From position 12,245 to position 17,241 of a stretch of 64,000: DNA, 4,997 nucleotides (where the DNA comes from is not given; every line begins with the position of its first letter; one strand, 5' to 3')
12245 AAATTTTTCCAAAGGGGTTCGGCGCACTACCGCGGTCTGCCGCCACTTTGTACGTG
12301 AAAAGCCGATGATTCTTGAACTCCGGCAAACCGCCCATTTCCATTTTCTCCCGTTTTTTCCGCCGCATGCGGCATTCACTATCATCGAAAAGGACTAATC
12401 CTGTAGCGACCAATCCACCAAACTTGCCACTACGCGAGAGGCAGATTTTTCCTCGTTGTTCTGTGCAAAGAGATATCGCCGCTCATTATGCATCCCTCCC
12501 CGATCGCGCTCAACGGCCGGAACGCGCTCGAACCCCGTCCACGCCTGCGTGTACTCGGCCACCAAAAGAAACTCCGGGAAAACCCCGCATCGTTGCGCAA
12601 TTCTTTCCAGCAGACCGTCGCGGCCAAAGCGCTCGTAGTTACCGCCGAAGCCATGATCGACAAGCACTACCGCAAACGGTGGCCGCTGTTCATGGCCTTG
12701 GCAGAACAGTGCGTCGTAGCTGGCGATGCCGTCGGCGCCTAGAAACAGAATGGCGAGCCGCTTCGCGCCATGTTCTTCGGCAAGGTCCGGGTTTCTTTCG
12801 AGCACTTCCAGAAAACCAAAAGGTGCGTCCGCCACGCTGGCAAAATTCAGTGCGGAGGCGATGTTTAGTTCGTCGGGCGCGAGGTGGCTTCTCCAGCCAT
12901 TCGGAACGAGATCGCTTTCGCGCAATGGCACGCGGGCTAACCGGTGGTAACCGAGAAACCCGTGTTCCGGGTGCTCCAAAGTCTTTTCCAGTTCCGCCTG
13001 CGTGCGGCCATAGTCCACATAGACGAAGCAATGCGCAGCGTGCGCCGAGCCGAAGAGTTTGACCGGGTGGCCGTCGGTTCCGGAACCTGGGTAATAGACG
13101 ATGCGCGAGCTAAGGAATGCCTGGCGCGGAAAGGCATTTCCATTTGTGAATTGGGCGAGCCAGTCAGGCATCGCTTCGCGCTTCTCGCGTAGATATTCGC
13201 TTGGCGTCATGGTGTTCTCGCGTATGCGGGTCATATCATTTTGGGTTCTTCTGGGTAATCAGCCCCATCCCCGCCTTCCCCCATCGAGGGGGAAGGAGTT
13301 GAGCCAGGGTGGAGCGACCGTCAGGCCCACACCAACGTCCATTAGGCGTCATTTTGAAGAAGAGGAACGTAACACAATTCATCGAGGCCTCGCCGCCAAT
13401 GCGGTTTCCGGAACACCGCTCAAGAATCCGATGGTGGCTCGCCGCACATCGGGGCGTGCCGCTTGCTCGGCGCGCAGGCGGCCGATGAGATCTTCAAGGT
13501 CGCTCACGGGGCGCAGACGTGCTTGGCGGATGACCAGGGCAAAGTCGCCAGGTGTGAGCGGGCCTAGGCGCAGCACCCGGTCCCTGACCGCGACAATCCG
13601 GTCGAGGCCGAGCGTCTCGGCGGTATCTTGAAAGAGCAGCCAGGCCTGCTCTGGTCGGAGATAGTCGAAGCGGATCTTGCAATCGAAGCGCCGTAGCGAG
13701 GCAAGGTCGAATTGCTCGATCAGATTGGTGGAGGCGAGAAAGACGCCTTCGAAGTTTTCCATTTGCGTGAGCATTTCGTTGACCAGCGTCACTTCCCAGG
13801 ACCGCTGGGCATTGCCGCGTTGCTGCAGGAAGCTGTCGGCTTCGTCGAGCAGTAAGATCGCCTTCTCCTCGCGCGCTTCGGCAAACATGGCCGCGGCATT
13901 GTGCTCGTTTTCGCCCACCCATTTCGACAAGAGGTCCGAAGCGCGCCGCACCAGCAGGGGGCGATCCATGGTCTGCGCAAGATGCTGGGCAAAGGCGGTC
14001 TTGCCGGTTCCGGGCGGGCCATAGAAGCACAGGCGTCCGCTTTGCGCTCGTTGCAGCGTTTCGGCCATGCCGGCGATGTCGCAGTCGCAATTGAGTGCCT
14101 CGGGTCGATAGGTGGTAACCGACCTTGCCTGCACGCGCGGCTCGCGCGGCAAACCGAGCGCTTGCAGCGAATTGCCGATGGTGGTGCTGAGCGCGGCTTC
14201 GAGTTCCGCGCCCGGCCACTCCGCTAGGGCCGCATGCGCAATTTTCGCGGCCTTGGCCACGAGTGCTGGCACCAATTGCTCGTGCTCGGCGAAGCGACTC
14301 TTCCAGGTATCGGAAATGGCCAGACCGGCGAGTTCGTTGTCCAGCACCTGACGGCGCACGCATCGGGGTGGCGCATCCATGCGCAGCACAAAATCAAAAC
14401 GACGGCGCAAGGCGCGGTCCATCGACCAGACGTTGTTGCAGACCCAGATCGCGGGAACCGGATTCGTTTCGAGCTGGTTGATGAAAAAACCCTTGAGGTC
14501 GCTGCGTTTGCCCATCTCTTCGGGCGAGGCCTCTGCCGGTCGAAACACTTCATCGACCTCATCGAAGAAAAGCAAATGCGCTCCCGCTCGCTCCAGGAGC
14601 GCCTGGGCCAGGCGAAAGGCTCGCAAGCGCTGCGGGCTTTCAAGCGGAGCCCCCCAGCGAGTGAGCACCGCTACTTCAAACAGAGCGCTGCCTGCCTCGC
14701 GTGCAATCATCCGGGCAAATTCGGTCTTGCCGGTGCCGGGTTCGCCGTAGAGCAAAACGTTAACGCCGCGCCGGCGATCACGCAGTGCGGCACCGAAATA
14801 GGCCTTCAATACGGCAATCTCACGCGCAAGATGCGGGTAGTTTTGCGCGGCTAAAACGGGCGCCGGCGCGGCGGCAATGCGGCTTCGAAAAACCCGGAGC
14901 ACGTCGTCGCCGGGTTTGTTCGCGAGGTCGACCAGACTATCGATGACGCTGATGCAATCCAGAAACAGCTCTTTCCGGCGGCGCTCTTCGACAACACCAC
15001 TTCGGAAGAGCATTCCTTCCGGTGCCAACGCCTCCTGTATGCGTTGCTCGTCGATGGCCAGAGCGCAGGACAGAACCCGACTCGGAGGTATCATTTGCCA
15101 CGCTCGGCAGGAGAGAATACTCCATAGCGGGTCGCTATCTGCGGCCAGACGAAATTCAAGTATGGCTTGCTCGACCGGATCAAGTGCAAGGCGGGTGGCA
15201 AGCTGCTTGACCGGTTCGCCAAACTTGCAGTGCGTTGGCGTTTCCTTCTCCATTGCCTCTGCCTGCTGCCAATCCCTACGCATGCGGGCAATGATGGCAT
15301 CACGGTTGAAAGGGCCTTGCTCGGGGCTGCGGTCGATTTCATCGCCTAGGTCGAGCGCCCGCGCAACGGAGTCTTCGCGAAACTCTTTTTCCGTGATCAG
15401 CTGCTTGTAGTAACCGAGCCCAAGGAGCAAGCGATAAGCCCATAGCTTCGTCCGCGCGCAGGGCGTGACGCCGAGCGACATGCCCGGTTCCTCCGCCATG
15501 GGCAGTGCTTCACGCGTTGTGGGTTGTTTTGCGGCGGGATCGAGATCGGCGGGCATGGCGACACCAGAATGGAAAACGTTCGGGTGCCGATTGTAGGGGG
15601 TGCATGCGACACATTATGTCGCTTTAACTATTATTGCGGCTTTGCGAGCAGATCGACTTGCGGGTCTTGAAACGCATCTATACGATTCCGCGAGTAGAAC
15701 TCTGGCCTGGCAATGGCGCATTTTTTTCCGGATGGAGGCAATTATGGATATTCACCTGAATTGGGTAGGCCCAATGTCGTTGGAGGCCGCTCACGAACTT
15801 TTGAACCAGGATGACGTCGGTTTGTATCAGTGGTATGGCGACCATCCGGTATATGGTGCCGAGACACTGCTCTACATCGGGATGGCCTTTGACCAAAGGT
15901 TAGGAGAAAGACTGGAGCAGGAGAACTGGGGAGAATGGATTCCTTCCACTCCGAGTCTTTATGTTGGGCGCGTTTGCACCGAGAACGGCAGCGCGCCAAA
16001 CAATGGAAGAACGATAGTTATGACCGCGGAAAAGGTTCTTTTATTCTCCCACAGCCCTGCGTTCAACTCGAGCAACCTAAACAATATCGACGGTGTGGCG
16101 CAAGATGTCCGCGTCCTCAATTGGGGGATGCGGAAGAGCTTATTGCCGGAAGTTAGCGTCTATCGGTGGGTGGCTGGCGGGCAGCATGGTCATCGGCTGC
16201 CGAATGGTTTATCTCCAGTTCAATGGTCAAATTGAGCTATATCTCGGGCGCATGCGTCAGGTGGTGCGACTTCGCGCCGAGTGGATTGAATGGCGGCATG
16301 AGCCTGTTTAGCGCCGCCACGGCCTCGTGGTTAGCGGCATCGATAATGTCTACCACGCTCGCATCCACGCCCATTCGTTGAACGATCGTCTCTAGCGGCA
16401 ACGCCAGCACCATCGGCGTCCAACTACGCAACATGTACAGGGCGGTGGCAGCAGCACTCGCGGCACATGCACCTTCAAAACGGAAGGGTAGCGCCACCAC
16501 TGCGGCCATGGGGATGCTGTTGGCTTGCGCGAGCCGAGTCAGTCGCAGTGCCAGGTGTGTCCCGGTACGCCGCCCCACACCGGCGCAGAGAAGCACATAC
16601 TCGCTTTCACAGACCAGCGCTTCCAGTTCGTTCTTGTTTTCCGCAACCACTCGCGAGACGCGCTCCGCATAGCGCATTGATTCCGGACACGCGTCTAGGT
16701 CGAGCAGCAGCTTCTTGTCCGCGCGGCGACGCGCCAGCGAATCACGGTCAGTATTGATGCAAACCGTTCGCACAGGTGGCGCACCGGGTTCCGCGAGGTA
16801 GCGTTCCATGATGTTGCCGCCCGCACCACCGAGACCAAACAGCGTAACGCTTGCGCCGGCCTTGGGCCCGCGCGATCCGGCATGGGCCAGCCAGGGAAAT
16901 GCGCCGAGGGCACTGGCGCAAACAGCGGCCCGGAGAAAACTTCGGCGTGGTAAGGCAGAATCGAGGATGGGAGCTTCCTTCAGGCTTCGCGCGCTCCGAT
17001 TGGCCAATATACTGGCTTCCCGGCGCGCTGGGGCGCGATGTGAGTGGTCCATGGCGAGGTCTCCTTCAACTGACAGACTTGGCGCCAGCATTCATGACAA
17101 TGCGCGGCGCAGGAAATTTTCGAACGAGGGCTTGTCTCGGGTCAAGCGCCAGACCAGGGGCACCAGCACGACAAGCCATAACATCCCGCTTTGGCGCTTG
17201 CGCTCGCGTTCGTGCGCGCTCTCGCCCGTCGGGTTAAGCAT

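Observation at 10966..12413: P240 and P261 are divergent paralogs sharing an N-terminal strand + Gly-loop motif ([KR]V.xDRG...) reminiscent of Rossmann-like nucleotide-binding (SLOG/LOG-like) folds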

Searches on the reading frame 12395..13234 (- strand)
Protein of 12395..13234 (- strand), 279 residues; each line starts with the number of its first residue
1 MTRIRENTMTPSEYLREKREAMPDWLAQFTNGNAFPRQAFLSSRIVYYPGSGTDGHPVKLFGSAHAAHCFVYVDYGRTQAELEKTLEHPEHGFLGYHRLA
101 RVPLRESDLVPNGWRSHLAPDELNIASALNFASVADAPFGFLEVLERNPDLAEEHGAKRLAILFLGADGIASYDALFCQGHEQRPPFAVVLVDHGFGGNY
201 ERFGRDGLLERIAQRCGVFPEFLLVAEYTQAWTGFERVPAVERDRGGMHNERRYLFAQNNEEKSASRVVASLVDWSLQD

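Call 3: search_protein_families(library=pfam, proteins=[window:12395-13234:-], max_evalue=1)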
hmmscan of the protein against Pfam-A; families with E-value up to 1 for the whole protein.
window:12395-13234:- (279 aa): 0 families

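Call 4: search_protein_families(library=padloc, proteins=[window:12395-13234:-], max_evalue=1)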
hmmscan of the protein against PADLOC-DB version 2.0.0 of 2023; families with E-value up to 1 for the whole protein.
window:12395-13234:- (279 aa): 0 families

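Call 7: search_protein_families(library=ncbifam, proteins=[window:12395-13234:-], max_evalue=0.1)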
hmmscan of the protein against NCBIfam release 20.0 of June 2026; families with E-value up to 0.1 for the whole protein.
window:12395-13234:- (279 aa): 0 families

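Call 42: search_solved_structures(query=window:12398-13234:-, max_evalue=10)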
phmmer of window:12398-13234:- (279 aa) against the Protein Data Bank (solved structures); distinct sequences matched with E-value up to 10: 1.
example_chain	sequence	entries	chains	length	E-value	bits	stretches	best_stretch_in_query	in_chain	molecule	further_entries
2dj7_A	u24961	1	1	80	0.69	12.7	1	50-84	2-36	Actin-binding LIM protein 3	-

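Call 43: search_protein_families(library=phrogs, proteins=[window:12398-13234:-], max_evalue=0.01)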
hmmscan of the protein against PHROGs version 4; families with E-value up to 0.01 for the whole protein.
window:12398-13234:- (279 aa): 0 families

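Call 49: search_protein_representatives(protein=window:12398-13234:-)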
Query: 279 residues. Proteins with E-value up to 0.001 (for the whole library): 1185; up to 1e-10: 745; up to 1e-30: 259. The best 150 are listed.
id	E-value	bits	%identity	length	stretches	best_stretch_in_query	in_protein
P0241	1.2e-84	300.7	57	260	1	9-260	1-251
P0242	1.2e-80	287.6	51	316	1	12-257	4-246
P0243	1.4e-80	287.3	54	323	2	10-188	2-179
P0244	5.6e-78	278.8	55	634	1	9-256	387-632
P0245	4.0e-77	276.0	50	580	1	9-272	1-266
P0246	5.4e-76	272.3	52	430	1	13-258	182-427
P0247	1.8e-75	270.6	57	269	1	9-256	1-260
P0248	2.3e-75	270.2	54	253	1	13-257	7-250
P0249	4.8e-75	269.2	54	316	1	9-257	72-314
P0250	6.5e-75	268.8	53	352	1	6-258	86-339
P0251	7.2e-74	265.3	52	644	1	10-260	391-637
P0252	2.3e-72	260.4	83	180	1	9-144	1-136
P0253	1.1e-71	258.1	49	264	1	9-260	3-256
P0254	3.4e-71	256.6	55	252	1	9-259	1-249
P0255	1.7e-70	254.3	53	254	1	12-256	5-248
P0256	1.7e-70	254.2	49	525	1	9-258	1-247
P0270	1.7e-64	234.6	47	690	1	13-258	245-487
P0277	8.3e-63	229.0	46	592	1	11-262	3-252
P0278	9.4e-63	228.8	51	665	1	20-266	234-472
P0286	2.0e-61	224.5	47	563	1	20-257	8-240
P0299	7.9e-59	216.0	45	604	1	20-263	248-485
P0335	1.8e-51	191.8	49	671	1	20-243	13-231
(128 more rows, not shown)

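Call 50: search_protein_families(library=pfam, proteins=[P0244, P0245, P0251, P0270, P0277, P0278, P0286, P0299, P0335, P0256], max_evalue=0.01)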
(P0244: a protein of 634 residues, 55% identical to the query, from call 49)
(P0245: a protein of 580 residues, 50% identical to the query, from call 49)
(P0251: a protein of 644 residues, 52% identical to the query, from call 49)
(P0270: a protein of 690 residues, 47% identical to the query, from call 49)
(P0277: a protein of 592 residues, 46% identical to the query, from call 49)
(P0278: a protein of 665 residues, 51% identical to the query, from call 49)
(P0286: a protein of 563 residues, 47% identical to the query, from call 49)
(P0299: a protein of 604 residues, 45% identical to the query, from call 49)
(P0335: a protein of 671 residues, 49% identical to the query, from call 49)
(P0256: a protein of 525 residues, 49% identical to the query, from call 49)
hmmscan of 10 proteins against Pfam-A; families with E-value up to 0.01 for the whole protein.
P0244 (634 aa): 1 family
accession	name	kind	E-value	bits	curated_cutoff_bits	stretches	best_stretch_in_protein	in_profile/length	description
PF00656.27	Peptidase_C14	-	1.1e-22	81.3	21.4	1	3-246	2-226/233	Caspase domain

P0245 (580 aa): 1 family
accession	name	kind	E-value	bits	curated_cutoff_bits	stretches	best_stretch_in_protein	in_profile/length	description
PF22945.2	LEM-3_GIY-YIG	-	7.9e-11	42.6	27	1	296-408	26-113/151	LEM-3-like GIY-YIG domain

P0251 (644 aa): 0 families

P0270 (690 aa): 2 families
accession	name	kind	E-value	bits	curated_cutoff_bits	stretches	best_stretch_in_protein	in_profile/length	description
PF13302.13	Acetyltransf_3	-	5.9e-07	30.7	25.4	1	533-663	10-138/138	Acetyltransferase (GNAT) domain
PF00583.31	Acetyltransf_1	-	1e-05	26.2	20.7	1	560-662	14-116/116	Acetyltransferase (GNAT) family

P0277 (592 aa): 0 families

P0278 (665 aa): 0 families

P0286 (563 aa): 0 families

P0299 (604 aa): 0 families

P0335 (671 aa): 0 families

P0256 (525 aa): 0 families

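Call 52: search_solved_structures(query=A3, max_evalue=10)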
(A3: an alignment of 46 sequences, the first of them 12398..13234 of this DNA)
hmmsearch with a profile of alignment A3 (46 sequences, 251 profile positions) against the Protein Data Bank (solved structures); distinct sequences matched with E-value up to 10: 0.

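Call 53: search_protein_families(library=pfam, alignment_id=A3, max_evalue=1)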
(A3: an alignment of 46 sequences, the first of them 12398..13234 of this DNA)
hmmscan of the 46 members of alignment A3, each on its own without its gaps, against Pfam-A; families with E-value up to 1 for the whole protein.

A. member 1, window:12398-13234:- (279 aa): 0 families

B. families by the number of members that match (of 46 scanned): 6 families
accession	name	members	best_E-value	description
PF11569.14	Homez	1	0.021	Homeodomain leucine-zipper encoding, Homez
PF04046.21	PSP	1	0.027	PSP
PF02622.21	DUF179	1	0.028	AlgH-like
PF06565.18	DM10_dom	1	0.12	DM10 domain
PF08298.17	AAA_PrkA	1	0.42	PrkA AAA domain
PF14475.11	Mso1_Sec1_bdg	1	0.58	Sec1-binding region of Mso1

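Call 89: find_encoding_contigs(protein=P0241, flank=6000, max_places=3)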
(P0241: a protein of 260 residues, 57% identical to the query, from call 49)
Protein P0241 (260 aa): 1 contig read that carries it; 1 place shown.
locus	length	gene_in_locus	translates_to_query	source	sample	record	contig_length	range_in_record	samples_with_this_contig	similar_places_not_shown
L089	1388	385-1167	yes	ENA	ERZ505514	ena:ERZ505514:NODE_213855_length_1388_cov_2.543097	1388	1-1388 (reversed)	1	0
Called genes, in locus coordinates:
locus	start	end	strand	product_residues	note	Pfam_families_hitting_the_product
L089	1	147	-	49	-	?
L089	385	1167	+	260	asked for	-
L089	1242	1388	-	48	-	?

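Call 90: find_encoding_contigs(protein=P0248, flank=6000, max_places=3)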
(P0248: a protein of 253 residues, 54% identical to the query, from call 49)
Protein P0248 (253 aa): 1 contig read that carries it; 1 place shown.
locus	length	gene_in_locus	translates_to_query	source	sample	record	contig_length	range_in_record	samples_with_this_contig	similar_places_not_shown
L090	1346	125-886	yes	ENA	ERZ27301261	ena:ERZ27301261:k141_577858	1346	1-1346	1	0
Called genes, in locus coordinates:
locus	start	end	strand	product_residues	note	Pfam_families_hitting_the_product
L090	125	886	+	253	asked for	-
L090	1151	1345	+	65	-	?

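Call 91: search_dna_similar(query=window:12398-13234:-, collection=plasmids, mode=protein, max_evalue=0.00001, max_rows=15)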
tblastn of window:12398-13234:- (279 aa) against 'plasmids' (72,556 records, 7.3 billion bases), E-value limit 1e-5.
No match.

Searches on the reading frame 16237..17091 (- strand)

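Call 3: search_protein_families(library=pfam, proteins=[window:16237-17091:-], max_evalue=1)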
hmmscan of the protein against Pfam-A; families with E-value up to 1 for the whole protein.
window:16237-17091:- (284 aa): 1 family
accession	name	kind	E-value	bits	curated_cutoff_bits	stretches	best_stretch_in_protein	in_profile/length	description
PF00091.31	Tubulin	-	1.5e-11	45.3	33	1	82-232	2-181/190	Tubulin/FtsZ family, GTPase domain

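Call 4: search_protein_families(library=padloc, proteins=[window:16237-17091:-], max_evalue=1)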
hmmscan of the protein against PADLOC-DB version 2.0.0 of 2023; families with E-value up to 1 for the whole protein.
window:16237-17091:- (284 aa): 0 families

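Call 7: search_protein_families(library=ncbifam, proteins=[window:16237-17091:-], max_evalue=0.1)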
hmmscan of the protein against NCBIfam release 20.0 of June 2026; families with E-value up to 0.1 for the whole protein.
window:16237-17091:- (284 aa): 1 family
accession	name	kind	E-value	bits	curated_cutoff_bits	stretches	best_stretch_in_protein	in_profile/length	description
TIGR00065.1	ftsZ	equivalog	2.7e-20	73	295.2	1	77-261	15-199/353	cell division protein FtsZ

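Call 43: search_protein_families(library=phrogs, proteins=[window:16240-17091:-], max_evalue=0.01)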
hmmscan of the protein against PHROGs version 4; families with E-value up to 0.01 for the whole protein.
window:16240-17091:- (284 aa): 0 families
